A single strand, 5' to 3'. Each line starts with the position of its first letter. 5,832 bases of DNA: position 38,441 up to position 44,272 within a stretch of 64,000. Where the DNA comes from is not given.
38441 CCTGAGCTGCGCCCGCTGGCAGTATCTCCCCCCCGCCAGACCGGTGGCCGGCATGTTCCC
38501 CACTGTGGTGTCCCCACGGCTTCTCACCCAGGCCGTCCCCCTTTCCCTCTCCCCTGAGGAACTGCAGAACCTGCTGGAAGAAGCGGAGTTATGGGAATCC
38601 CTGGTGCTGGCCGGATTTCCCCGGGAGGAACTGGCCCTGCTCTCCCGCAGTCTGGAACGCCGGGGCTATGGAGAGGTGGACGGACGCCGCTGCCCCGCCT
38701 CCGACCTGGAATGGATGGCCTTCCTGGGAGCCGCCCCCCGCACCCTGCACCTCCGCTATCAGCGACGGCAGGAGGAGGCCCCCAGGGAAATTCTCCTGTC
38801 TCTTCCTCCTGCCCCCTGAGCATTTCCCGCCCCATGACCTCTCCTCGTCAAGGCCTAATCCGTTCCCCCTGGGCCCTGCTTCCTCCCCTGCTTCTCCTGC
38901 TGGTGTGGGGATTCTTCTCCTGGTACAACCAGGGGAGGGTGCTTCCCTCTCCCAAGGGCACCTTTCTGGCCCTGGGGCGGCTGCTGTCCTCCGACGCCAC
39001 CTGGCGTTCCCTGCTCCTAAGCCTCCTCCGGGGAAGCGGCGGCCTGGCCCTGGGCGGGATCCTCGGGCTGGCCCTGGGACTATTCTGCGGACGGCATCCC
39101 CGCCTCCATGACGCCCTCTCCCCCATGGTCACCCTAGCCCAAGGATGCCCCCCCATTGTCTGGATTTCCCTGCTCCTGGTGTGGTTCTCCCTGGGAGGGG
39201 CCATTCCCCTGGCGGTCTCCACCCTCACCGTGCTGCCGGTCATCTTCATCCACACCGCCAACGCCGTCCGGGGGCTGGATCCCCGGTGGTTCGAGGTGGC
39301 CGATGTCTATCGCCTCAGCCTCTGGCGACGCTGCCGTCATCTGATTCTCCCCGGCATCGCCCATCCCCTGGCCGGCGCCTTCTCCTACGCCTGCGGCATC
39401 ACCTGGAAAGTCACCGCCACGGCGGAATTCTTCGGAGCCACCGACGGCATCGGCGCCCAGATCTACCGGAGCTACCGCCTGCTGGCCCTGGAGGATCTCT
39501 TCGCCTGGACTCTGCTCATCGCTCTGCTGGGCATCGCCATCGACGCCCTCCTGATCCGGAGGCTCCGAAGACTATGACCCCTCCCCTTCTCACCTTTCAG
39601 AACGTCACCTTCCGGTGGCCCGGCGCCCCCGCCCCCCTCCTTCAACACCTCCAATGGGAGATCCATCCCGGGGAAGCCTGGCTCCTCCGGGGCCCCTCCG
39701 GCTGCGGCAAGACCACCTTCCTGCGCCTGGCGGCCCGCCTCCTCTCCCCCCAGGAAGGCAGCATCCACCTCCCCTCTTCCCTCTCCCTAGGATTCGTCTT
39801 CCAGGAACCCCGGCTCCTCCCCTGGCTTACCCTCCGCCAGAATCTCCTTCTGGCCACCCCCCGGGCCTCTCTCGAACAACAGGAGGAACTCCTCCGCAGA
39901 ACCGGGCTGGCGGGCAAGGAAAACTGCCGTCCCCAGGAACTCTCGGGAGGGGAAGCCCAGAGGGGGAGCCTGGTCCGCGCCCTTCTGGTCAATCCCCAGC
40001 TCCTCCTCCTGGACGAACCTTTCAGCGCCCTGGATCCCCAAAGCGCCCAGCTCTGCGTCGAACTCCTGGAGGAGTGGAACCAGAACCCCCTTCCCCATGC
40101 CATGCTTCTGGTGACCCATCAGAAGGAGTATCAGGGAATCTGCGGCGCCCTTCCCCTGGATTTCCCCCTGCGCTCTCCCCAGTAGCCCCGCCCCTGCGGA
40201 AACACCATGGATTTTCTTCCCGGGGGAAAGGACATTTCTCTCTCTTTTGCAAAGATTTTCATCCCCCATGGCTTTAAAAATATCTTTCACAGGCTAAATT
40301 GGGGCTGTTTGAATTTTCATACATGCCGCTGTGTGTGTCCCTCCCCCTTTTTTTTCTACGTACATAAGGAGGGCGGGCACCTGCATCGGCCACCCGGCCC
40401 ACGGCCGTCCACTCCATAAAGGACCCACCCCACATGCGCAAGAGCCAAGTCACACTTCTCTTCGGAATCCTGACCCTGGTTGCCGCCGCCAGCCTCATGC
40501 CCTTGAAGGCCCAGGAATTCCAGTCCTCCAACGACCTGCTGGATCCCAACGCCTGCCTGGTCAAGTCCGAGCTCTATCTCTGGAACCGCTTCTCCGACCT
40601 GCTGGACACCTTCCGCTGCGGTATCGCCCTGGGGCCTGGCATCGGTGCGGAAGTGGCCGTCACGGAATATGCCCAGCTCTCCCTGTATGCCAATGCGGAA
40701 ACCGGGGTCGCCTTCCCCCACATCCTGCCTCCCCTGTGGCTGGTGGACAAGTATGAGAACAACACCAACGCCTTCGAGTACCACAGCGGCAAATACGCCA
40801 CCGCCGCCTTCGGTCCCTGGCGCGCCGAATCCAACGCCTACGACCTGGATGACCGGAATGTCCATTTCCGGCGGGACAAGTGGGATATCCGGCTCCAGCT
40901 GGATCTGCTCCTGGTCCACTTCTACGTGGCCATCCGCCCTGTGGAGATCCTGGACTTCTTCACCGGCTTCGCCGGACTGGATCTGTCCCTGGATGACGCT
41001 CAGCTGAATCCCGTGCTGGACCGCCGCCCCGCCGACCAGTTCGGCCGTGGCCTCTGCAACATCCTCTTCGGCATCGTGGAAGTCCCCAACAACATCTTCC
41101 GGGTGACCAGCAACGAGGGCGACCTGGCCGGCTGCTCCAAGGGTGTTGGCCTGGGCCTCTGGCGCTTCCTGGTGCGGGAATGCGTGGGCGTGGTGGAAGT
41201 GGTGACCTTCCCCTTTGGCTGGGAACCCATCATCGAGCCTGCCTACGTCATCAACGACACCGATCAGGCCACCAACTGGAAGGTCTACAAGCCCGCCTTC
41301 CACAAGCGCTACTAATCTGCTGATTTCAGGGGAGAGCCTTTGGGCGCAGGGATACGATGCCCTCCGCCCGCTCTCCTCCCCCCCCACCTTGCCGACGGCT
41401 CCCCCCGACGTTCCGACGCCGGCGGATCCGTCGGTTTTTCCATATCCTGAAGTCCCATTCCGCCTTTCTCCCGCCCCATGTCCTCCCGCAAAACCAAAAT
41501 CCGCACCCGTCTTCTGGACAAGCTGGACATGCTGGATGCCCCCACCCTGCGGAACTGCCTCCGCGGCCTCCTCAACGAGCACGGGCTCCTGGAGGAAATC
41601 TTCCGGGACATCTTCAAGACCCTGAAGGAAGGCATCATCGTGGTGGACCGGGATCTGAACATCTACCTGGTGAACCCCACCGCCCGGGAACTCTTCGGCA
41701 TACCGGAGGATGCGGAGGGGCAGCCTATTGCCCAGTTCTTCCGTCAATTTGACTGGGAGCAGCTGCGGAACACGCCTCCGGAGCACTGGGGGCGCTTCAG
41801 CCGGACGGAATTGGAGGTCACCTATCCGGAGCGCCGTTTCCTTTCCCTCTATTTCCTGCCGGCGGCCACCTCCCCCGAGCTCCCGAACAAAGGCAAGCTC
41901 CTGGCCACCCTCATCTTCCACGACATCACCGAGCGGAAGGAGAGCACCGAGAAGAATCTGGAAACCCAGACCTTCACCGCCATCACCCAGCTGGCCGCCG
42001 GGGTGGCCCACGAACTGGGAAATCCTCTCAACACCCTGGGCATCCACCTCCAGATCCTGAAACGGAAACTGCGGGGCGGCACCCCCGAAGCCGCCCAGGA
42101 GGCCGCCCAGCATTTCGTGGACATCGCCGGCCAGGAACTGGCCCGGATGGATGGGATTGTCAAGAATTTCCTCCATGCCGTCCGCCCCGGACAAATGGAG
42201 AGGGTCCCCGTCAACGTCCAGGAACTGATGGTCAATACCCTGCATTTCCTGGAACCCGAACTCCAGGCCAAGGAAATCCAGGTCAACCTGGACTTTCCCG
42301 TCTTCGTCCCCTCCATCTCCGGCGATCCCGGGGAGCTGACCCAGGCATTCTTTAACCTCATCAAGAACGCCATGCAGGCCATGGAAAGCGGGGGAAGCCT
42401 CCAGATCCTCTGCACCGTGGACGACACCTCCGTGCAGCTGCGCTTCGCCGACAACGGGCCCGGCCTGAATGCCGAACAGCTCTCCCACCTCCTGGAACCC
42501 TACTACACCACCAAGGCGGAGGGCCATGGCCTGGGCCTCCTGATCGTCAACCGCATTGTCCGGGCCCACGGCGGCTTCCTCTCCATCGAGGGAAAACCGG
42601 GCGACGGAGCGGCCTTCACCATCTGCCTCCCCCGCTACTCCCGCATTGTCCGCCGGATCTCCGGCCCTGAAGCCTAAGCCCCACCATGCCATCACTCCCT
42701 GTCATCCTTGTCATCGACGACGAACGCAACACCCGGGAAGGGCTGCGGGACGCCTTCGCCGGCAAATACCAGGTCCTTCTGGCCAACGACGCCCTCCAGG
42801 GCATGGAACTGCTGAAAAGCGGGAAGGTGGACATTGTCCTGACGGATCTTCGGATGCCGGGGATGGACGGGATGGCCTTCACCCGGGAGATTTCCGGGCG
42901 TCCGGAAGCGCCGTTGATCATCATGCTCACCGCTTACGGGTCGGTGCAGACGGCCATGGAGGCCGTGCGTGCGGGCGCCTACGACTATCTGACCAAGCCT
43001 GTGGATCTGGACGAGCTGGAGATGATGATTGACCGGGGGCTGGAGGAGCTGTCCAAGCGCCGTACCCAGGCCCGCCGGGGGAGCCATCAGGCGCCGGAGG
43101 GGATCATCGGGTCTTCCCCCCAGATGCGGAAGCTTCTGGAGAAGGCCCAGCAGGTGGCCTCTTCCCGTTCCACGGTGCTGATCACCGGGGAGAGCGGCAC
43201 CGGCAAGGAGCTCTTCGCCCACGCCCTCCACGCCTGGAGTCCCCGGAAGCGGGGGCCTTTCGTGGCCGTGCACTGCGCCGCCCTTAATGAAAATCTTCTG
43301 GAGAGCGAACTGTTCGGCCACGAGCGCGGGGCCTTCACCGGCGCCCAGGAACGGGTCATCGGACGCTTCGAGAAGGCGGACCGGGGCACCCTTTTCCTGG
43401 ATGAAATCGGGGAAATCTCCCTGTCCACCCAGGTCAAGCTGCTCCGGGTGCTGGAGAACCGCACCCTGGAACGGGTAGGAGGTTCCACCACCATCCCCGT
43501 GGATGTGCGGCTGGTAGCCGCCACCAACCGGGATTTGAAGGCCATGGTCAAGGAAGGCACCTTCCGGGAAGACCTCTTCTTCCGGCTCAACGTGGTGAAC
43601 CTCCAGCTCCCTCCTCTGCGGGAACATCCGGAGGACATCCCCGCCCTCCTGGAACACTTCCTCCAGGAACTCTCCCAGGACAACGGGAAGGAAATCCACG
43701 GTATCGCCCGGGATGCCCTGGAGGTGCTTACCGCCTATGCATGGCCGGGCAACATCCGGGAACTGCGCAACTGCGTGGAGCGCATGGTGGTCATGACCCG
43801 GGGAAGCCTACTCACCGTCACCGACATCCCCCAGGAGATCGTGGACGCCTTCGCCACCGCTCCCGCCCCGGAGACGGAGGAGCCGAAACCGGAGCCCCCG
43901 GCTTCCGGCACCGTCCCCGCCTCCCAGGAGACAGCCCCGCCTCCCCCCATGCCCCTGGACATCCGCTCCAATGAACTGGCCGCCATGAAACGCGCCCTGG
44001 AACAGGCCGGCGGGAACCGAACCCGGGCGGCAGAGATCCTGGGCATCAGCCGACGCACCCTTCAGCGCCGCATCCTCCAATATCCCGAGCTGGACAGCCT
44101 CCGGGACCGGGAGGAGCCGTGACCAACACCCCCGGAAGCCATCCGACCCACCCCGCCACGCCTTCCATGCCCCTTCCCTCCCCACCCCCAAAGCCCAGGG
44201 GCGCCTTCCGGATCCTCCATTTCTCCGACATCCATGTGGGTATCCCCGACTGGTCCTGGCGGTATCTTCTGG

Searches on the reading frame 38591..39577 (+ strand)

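Call 71: search_protein_families(library=pfam, proteins=[window:38591-39577:+], max_evalue=0.01)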
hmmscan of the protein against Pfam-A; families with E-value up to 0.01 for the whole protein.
window:38591-39577:+ (328 aa): 1 family
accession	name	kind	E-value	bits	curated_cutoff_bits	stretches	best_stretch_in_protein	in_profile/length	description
PF00528.27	BPD_transp_1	-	3.8e-18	66.3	26.4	1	159-320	1-174/184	Binding-protein-dependent transport system inner membrane component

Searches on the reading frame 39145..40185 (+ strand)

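Call 71: search_protein_families(library=pfam, proteins=[window:39145-40185:+], max_evalue=0.01)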
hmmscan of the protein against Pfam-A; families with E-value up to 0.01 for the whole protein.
window:39145-40185:+ (346 aa): 5 families
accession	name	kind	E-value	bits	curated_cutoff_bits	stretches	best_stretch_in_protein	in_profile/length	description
PF00005.33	ABC_tran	-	3e-27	96.3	25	1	166-293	1-136/137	ABC transporter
PF13304.12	AAA_21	-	0.00017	22.2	27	0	279-310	251-285/304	AAA domain, putative AbiEii toxin, Type IV TA system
PF13191.12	AAA_16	-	0.0013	19.7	32.6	1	176-310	22-158/167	AAA ATPase domain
PF13555.12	AAA_29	-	0.0035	17.5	27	1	170-204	16-50/61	P-loop containing region of AAA domain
PF13558.12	SbcC_Walker_B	-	0.0039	17.8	27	0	283-309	63-89/90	SbcC/RAD50-like, Walker B motif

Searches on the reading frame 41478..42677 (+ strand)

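Call 71: search_protein_families(library=pfam, proteins=[window:41478-42677:+], max_evalue=0.01)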
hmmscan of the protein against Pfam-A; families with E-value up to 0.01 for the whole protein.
window:41478-42677:+ (399 aa): 9 families
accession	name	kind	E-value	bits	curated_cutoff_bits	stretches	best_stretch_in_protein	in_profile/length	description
PF02518.31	HATPase_c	-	1.6e-23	83.7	26.4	1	282-386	1-109/111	Histidine kinase-, DNA gyrase B-, and HSP90-like ATPase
PF00512.31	HisKA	-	6.7e-09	36.1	26.9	1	170-236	3-62/66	His Kinase A (phospho-acceptor) domain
PF13188.13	PAS_8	-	5.2e-07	29.8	21.8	1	40-94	1-53/65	PAS domain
PF13581.12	HATPase_c_2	-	1.2e-06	29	27.4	1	227-362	14-110/127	Histidine kinase-like ATPase domain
PF12860.13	PAS_7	-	1.9e-06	28.5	27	1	47-95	2-52/115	PAS fold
PF00989.32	PAS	-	3.1e-06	27.6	22.6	1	42-82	3-44/113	PAS fold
PF08448.16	PAS_4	-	7.3e-06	26.6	23.1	1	48-155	3-110/110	PAS fold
PF13426.13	PAS_9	-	3.4e-05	24.5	27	1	51-152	2-103/103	PAS domain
PF14501.12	HATPase_c_5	-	0.00016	21.9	22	1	286-372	5-90/102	GHKL domain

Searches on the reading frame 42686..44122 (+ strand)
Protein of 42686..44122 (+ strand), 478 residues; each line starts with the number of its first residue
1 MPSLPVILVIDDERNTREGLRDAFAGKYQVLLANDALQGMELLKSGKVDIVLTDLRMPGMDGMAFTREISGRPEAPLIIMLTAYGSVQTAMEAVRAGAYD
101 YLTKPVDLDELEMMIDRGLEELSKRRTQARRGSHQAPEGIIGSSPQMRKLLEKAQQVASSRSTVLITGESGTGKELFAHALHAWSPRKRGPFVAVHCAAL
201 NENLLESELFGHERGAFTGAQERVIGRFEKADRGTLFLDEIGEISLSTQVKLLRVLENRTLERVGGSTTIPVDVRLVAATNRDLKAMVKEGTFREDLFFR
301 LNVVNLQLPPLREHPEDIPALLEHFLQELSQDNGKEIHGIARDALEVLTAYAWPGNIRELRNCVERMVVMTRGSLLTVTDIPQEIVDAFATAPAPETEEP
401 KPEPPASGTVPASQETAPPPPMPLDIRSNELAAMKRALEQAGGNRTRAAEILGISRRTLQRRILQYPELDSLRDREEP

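Call 71: search_protein_families(library=pfam, proteins=[window:42686-44122:+], max_evalue=0.01)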
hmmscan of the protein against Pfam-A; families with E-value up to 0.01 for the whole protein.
window:42686-44122:+ (478 aa): 17 families
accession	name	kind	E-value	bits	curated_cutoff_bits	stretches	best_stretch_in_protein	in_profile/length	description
PF00158.32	Sigma54_activat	-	2.4e-73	245.8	20.2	1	140-306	1-167/168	Sigma-54 interaction domain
PF00072.30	Response_reg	-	4.8e-28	98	30.2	1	7-115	1-110/111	Response regulator receiver domain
PF25601.1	AAA_lid_14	-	1.2e-27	96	27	1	312-390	1-79/87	AAA+ ATPase lid domain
PF14532.12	Sigma54_activ_2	-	1.5e-22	80.7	25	1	141-311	1-138/138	Sigma-54 interaction domain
PF02954.25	HTH_8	-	2.1e-12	47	22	1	430-466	6-42/42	Bacterial regulatory protein, Fis family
PF07728.20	AAA_5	-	1.9e-07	31.6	22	1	164-282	2-123/139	AAA domain (dynein-related subfamily)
PF01078.27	Mg_chelatase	-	5.2e-07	29.7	20.3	1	159-282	20-158/207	Magnesium chelatase, subunit ChlI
PF20432.4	Xre-like-HTH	-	5.7e-06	27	25.8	1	430-461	11-42/63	Antitoxin Xre-like helix-turn-helix domain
PF00004.35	AAA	-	8.3e-05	23.5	21.2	1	164-282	1-110/131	ATPase family associated with various cellular activities (AAA)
PF13191.12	AAA_16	-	8.5e-05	23.6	32.6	1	141-200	3-63/167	AAA ATPase domain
PF07724.20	AAA_2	-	0.00019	21.9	27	1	162-284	4-127/166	AAA domain (Cdc48 subfamily)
PF13518.12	HTH_28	-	0.00044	20.7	25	1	433-475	5-47/52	Helix-turn-helix domain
PF13384.12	HTH_23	-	0.00063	19.9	24.6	1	434-463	11-38/50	Homeodomain-like domain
PF13401.12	AAA_22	-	0.0027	18.5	27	0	160-204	4-50/130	AAA domain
PF13556.12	HTH_30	-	0.0058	16.8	27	0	440-463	10-33/59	PucR C-terminal helix-turn-helix domain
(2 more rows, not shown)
